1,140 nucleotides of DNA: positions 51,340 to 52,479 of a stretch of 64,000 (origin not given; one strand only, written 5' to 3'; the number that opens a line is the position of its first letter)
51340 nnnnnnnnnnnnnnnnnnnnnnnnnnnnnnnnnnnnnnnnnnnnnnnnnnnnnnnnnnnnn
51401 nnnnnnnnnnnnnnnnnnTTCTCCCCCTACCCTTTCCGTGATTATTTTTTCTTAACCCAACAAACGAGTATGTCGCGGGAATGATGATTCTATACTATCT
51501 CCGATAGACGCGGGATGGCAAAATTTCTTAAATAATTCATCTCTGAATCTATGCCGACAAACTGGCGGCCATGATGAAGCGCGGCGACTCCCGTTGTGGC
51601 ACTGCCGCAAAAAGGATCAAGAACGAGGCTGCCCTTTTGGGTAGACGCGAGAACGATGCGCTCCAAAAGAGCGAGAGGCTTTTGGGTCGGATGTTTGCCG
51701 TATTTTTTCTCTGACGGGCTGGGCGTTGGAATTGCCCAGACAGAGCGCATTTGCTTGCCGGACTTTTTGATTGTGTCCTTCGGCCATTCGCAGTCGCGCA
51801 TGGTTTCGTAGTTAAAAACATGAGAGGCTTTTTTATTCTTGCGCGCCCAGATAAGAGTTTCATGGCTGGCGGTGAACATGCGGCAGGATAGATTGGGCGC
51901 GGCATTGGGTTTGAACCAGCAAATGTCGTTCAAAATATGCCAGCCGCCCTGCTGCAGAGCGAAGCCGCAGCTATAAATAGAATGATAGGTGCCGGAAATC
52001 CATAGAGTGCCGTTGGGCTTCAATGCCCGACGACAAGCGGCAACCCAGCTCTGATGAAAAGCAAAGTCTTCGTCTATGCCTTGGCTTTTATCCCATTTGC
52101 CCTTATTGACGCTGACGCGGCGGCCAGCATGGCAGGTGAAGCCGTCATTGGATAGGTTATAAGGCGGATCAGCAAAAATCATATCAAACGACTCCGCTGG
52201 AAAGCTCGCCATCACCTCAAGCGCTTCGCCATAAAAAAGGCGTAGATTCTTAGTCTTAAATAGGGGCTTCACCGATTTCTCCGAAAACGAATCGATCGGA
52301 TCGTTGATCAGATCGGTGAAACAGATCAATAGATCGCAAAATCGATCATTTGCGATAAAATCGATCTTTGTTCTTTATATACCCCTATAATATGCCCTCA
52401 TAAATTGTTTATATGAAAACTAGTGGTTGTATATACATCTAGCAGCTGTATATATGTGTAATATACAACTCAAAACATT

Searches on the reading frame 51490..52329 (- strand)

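Call 28: search_protein_families(library=pfam, proteins=[window:51490-52329:-], max_evalue=0.001)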
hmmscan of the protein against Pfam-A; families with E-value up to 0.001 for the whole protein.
window:51490-52329:- (279 aa): 2 families
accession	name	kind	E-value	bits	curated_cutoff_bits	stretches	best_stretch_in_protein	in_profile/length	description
PF01555.25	N6_N4_Mtase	-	7.2e-60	203.1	26.7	1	49-268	2-217/221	DNA methylase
PF03602.21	Cons_hypoth95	-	0.00016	21.8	24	0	34-60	98-126/182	Conserved hypothetical protein 95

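Call 55: search_protein_families(library=padloc, proteins=[window:51490-52329:-], max_evalue=0.01)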
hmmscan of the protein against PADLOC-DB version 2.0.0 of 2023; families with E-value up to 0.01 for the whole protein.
window:51490-52329:- (279 aa): 67 families (the best 25 are shown)
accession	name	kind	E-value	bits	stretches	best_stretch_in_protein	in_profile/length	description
PDLC03371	MTase_II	-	1.5e-93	311.1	1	23-268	5-246/260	Type II methyltransferase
PDLC03216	MTase_II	-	9.1e-73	243.3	1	26-275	9-255/364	Type II methyltransferase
PDLC03738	oMTase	-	1.8e-69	232.3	1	31-275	23-265/376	orphan methyltransferase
PDLC03302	MTase_II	-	3.1e-53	179.5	1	34-267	10-253/626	Type II methyltransferase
PDLC03299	MTase_II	-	1.3e-42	144.3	1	17-268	3-251/296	Type II methyltransferase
PDLC03387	MTase_II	-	7.5e-36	121.8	2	122-276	132-276/289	Type II methyltransferase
PDLC03279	MTase_II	-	5.2e-29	99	1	27-268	355-578/587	Type II methyltransferase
PDLC03320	MTase_II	-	9.1e-28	95.2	1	25-267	29-267/289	Type II methyltransferase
PDLC03300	MTase_II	-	1.2e-24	84.9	1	32-265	15-267/302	Type II methyltransferase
PDLC03353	MTase_II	-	3.7e-24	83.7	1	21-267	2-243/260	Type II methyltransferase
PDLC03339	MTase_II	-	2.8e-23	80.3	1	174-267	172-264/399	Type II methyltransferase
PDLC03265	MTase_II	-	7.4e-22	76.2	2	205-267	259-321/333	Type II methyltransferase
PDLC03238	MTase_II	-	9.5e-22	75.6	1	12-261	107-352/428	Type II methyltransferase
PDLC03252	MTase_II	-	3.8e-21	73.8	1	122-267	211-346/365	Type II methyltransferase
PDLC03228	MTase_II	-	1.3e-19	69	2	212-269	143-200/227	Type II methyltransferase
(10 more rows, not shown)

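Call 56: search_protein_families(library=ncbifam, proteins=[window:51490-52329:-], max_evalue=0.001)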
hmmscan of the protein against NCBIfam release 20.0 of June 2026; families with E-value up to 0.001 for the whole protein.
window:51490-52329:- (279 aa): 4 families
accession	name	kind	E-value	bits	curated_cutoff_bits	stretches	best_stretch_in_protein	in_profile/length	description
NF050803.1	DnaMtaseCcrMCaul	equivalog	5.3e-69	232.8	830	1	30-277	5-249/350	adenine-specific DNA-methyltransferase CcrM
NF008572.0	PRK11524.1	equivalog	2.3e-34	118.8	292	1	23-268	9-250/294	adenine-specific DNA-methyltransferase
NF010253.0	PRK13699.1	subfamily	2.4e-18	66.6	244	2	212-268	143-199/226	DNA methyltransferase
NF045667.1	MTase_DVU1556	equivalog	0.00012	21.6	155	0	225-267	15-58/213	DVU_1556 family methyltransferase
